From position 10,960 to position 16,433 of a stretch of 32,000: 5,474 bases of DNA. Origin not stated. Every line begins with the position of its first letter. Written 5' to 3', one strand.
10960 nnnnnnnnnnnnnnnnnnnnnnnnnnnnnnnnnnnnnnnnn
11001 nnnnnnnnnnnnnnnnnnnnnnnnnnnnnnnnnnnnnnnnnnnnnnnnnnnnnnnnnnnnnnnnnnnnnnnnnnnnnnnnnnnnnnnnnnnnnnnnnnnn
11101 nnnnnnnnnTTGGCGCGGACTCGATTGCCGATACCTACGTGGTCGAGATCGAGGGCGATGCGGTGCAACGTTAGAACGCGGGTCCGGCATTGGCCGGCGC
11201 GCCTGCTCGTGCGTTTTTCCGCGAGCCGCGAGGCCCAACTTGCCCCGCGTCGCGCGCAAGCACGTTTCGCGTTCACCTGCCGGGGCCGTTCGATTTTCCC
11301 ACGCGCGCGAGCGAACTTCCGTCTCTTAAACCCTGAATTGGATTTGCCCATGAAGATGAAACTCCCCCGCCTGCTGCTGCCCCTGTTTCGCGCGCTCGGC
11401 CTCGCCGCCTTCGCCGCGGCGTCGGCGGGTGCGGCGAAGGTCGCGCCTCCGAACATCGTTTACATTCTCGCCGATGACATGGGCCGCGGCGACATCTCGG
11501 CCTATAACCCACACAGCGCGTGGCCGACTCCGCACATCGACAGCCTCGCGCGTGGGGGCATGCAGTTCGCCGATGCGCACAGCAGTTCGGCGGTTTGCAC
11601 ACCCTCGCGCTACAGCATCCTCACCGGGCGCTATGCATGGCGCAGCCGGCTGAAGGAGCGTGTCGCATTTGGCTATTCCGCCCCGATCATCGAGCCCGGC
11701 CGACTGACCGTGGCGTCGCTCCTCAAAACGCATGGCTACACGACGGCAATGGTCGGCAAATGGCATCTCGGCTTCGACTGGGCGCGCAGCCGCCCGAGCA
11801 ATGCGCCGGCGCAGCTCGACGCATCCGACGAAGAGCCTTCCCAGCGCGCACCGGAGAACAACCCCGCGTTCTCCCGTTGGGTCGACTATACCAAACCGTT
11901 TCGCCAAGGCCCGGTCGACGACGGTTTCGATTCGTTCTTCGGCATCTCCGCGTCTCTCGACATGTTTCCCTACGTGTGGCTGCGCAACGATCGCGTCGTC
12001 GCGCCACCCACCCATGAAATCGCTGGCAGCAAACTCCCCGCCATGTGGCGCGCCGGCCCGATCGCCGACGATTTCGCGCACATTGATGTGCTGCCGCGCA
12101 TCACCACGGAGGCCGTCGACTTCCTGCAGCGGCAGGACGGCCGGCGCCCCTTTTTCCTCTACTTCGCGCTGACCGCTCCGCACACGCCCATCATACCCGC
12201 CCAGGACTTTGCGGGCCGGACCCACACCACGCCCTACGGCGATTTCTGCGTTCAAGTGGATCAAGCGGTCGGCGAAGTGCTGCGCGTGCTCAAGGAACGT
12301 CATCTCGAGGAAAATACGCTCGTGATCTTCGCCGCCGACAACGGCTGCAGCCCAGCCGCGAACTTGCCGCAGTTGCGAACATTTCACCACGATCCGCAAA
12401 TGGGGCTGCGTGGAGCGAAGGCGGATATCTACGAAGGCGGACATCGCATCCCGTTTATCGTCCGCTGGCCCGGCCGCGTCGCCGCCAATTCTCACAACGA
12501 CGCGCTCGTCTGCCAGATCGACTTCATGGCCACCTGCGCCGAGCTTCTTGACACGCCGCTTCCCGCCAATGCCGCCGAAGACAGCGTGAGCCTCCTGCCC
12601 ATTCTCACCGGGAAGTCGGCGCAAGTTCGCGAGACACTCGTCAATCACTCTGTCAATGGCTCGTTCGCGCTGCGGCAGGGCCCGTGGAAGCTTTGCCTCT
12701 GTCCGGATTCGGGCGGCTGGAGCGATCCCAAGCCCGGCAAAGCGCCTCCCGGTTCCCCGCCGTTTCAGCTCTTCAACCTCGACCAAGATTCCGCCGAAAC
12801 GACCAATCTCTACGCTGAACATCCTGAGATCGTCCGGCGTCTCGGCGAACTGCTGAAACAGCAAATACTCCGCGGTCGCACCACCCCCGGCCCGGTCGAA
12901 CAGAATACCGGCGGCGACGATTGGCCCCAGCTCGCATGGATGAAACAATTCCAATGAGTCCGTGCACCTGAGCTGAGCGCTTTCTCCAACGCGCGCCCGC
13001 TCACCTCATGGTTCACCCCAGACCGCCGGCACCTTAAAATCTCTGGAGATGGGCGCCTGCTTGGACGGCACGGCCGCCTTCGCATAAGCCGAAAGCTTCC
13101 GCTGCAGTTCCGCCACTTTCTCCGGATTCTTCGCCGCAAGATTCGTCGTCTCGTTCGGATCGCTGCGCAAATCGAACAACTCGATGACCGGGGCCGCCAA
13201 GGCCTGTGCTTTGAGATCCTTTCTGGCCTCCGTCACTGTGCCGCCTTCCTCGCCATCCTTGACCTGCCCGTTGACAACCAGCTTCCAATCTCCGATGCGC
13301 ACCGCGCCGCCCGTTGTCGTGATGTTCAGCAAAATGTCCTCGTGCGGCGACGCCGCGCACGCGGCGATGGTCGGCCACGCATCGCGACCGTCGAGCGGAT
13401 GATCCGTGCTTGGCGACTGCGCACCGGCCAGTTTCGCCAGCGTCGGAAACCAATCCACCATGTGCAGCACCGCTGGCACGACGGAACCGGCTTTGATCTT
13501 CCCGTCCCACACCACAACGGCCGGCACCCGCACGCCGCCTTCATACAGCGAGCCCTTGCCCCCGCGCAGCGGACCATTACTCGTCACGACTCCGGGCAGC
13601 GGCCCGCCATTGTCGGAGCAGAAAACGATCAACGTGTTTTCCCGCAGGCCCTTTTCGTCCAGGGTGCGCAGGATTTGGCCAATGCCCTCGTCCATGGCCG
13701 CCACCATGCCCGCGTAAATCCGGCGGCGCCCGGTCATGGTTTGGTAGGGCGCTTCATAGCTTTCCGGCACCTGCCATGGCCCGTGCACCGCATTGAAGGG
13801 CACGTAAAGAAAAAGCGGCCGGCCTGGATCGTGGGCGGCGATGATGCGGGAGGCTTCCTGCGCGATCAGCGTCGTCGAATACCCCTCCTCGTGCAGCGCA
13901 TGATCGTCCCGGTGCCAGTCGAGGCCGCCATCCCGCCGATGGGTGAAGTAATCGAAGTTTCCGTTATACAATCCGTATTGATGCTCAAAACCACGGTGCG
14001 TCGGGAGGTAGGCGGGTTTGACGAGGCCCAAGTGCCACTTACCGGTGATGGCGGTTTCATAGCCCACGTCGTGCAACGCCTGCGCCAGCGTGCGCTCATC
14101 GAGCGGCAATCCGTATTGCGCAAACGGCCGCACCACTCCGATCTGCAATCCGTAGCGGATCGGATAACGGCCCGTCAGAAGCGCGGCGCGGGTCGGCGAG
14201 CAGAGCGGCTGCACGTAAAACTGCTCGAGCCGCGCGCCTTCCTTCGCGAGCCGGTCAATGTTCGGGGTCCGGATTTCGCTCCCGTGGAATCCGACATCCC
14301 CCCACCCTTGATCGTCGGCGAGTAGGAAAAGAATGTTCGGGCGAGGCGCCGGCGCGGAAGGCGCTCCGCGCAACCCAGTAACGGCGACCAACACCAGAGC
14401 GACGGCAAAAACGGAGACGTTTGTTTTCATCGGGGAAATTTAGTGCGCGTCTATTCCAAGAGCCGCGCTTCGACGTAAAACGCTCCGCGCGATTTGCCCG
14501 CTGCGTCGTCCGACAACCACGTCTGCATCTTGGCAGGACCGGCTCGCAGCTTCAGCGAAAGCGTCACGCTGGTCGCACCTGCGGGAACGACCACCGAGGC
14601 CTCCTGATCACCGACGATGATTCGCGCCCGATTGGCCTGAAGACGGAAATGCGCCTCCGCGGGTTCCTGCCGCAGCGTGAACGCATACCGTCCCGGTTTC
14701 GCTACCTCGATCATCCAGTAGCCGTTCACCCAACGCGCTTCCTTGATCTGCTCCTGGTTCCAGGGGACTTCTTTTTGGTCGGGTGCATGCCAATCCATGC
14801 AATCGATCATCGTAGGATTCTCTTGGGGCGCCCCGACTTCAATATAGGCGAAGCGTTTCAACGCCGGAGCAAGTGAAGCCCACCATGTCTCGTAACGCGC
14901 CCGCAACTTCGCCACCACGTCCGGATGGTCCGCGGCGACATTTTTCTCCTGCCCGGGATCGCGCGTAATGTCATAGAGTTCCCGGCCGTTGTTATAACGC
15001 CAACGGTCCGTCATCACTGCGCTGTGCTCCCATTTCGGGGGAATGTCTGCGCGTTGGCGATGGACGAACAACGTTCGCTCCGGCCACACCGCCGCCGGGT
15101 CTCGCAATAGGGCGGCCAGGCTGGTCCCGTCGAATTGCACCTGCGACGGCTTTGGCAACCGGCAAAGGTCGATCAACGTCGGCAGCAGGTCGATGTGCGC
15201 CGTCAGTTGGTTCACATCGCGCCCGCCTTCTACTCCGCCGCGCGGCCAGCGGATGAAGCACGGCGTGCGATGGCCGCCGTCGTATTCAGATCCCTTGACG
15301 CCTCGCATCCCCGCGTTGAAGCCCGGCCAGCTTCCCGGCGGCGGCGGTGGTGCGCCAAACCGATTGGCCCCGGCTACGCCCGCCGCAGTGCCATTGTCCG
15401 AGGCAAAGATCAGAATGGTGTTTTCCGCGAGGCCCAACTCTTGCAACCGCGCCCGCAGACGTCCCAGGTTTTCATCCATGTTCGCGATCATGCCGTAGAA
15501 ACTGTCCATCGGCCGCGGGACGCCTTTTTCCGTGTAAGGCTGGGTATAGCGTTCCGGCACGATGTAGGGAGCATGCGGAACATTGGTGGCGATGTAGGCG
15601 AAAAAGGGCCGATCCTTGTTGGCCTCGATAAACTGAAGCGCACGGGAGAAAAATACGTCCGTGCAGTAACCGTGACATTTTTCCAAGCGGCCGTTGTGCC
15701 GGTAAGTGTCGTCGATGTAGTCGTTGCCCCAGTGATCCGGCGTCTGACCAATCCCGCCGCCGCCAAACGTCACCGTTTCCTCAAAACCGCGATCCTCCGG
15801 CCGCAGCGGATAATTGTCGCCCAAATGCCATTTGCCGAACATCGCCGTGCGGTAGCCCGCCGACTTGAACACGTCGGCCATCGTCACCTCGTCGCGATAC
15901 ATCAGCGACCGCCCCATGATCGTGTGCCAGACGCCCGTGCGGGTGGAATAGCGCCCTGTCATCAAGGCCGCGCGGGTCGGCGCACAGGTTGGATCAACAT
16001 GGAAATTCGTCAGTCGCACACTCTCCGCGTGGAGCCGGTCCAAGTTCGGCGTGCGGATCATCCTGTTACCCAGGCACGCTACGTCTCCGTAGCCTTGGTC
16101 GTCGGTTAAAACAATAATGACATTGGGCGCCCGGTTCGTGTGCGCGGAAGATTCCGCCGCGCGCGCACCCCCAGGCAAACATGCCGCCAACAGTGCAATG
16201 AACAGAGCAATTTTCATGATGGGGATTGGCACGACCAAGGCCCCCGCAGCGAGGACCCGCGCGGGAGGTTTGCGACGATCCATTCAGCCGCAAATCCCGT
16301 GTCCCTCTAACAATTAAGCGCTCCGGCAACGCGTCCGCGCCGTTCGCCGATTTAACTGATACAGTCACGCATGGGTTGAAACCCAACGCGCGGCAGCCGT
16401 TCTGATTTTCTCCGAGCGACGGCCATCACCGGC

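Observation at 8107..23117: Seven oriented copies of a 14-nt AT-rich motif (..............) head every transcription unit of the locus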

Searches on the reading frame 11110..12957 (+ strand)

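Call 10: search_protein_families(library=pfam, proteins=[window:11110-12957:+])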
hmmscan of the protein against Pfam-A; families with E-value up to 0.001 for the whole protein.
window:11110-12957:+ (615 aa): 3 families
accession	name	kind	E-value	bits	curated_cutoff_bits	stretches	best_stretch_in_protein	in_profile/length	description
PF00884.28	Sulfatase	-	1.5e-48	166.1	25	1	114-481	1-300/301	Sulfatase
PF16347.10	SGSH_C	-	1.2e-09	39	29.3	1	440-511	11-81/154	N-sulphoglucosamine sulphohydrolase, C-terminal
PF01663.27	Phosphodiest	-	3.5e-08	33.9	23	1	378-455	186-256/342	Type I phosphodiesterase / nucleotide pyrophosphatase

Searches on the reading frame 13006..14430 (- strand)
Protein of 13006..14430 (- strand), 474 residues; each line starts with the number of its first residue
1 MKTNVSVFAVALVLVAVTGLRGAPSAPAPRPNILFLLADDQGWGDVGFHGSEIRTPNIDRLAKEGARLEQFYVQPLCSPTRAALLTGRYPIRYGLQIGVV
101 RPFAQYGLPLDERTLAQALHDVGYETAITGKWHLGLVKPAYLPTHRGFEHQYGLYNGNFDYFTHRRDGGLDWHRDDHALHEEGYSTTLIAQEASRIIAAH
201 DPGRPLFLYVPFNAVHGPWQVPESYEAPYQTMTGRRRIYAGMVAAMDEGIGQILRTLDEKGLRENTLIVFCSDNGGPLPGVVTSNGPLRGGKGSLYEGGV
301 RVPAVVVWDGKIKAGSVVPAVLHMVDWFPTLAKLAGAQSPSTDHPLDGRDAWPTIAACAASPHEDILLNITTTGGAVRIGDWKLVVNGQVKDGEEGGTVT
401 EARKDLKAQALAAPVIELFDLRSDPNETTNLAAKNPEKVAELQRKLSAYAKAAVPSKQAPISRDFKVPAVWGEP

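Call 10: search_protein_families(library=pfam, proteins=[window:13006-14430:-])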
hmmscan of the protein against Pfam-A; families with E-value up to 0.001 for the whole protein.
window:13006-14430:- (474 aa): 4 families
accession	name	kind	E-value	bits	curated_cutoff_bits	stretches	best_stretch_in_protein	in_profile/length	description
PF00884.28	Sulfatase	-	4.3e-63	213.9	25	1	31-337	1-301/301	Sulfatase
PF16347.10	SGSH_C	-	9.6e-08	32.8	29.3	1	294-342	10-58/154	N-sulphoglucosamine sulphohydrolase, C-terminal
PF01663.27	Phosphodiest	-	5.4e-06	26.7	23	0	239-275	184-220/342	Type I phosphodiesterase / nucleotide pyrophosphatase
PF14707.11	Sulfatase_C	-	1.2e-05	26.3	30.9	1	362-451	2-94/127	C-terminal region of aryl-sulfatase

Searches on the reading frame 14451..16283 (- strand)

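Call 10: search_protein_families(library=pfam, proteins=[window:14451-16283:-])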
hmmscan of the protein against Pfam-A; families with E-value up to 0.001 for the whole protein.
window:14451-16283:- (610 aa): 3 families
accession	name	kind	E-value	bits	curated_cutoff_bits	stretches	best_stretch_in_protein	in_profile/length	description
PF00884.28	Sulfatase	-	5.1e-60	203.8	25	1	53-373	1-298/301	Sulfatase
PF16347.10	SGSH_C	-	2.5e-11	44.4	29.3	1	334-462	12-146/154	N-sulphoglucosamine sulphohydrolase, C-terminal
PF01663.27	Phosphodiest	-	5.3e-05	23.4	23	1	77-301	19-223/342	Type I phosphodiesterase / nucleotide pyrophosphatase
